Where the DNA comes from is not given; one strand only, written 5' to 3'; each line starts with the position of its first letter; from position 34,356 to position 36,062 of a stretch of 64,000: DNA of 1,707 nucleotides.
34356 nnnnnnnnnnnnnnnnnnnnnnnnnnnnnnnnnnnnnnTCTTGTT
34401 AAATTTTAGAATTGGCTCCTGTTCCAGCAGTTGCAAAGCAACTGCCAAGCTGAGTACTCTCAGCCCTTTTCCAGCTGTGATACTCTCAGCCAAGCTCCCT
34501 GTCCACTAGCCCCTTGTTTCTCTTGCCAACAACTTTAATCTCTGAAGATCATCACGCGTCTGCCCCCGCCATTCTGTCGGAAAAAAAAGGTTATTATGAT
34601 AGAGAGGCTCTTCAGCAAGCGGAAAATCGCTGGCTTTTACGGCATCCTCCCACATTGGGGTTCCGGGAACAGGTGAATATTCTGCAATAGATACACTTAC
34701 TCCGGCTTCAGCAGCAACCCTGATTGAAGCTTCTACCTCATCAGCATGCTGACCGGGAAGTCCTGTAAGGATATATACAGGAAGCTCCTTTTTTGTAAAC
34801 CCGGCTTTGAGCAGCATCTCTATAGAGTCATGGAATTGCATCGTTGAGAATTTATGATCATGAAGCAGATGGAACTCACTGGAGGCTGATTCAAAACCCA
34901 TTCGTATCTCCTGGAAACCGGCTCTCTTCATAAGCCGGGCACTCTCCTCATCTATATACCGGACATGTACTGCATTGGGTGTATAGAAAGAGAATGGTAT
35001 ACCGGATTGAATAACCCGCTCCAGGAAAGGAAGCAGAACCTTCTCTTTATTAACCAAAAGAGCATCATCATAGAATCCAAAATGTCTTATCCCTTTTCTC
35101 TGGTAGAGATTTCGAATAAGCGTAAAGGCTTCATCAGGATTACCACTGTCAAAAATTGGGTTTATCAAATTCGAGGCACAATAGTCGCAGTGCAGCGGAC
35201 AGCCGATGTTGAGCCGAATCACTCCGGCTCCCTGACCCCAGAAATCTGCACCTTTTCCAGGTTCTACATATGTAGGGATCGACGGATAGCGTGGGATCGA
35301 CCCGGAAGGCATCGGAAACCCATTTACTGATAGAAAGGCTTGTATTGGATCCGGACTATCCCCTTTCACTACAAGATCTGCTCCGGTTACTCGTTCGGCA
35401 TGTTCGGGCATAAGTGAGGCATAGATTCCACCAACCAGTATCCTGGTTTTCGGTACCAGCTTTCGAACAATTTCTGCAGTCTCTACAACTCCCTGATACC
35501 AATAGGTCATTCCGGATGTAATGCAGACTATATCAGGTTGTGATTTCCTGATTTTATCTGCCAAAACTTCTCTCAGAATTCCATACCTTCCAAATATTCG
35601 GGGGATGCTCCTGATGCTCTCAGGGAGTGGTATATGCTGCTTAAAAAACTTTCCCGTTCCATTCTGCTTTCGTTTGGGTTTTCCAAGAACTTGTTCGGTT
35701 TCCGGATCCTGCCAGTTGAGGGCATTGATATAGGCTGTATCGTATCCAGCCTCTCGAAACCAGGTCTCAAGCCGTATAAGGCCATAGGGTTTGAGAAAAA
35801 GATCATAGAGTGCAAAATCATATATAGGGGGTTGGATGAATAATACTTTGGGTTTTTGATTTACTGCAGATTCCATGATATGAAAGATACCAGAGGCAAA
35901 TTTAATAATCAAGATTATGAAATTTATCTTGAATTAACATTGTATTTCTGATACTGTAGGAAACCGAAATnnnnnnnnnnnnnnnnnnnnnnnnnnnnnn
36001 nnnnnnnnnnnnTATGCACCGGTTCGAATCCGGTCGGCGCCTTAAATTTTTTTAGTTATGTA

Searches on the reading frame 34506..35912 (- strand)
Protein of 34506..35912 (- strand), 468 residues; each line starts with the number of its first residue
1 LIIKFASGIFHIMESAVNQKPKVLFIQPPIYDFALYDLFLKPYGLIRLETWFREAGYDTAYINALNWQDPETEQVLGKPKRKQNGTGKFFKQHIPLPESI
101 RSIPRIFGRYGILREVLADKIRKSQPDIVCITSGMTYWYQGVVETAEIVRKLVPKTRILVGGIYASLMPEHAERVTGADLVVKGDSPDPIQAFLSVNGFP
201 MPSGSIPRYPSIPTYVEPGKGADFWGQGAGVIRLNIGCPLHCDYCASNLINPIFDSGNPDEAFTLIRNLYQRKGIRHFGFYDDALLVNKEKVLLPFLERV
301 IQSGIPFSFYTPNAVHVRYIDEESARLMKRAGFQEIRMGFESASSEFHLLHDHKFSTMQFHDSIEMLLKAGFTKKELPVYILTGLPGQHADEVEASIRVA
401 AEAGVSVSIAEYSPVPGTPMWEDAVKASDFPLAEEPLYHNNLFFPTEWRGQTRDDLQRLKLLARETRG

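Call 19: search_protein_families(library=pfam, proteins=[window:34506-35912:-], max_evalue=0.001)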
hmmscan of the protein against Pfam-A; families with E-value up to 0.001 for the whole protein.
window:34506-35912:- (468 aa): 2 families
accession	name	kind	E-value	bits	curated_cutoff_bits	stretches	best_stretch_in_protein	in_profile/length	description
PF04055.27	Radical_SAM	-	5.9e-16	59.5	29.5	1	237-398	6-164/166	Radical SAM superfamily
PF02310.24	B12-binding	-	3.7e-11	43.3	32.1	1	116-193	42-120/121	B12 binding domain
